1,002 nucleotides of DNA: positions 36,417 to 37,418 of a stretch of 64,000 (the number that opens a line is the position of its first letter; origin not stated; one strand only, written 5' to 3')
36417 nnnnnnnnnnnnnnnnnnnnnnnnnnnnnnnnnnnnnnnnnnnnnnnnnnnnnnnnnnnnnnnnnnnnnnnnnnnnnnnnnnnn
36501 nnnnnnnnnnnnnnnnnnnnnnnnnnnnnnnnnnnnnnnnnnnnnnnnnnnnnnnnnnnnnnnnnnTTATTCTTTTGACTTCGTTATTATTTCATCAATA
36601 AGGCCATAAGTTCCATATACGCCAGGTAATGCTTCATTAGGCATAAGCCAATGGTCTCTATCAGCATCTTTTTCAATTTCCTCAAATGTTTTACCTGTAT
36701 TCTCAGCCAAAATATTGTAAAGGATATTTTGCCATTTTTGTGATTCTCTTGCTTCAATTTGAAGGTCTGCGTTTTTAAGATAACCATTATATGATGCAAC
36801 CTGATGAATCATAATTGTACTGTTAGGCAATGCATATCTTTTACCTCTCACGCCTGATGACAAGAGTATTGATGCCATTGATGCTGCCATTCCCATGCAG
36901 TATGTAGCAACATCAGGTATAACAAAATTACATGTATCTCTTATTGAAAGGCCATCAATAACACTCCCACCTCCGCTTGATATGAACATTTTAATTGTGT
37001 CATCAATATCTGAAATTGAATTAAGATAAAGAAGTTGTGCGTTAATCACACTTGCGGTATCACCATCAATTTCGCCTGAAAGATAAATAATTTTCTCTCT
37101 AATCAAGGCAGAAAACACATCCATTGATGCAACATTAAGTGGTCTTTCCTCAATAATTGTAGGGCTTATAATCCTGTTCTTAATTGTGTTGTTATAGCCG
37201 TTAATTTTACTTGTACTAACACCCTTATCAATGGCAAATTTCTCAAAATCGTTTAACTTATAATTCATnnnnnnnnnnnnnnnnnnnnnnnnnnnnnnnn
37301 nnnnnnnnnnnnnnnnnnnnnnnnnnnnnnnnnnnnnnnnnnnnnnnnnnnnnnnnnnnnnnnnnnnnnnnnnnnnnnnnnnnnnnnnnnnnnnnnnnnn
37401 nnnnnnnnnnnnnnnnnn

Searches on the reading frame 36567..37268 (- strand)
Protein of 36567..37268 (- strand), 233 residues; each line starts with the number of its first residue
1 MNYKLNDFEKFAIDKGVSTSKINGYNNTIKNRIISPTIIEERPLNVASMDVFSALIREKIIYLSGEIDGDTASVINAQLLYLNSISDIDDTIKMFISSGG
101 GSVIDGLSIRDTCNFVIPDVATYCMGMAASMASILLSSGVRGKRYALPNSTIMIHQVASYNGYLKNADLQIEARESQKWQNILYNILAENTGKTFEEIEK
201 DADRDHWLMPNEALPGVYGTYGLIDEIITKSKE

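Call 67: search_protein_families(library=phrogs, proteins=[window:36567-37268:-], max_evalue=0.0001)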
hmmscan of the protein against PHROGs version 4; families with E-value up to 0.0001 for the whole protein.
window:36567-37268:- (233 aa): 6 families
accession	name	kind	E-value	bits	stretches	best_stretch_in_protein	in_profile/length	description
phrog_94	-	head and packaging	4.1e-31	110.1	1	58-232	80-254/622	head maturation protease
phrog_133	-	head and packaging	4.2e-19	69.6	1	75-230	33-181/668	head maturation protease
phrog_2976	-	head and packaging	4e-16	60.7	1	61-231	23-185/394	head maturation protease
phrog_1684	-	head and packaging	5.9e-12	46.6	1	68-213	56-193/284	head maturation protease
phrog_3348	-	unknown function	3e-09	37.7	1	82-228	60-198/386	-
phrog_1827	-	other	7.3e-05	23.2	1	88-190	51-150/202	ATP-dependent protease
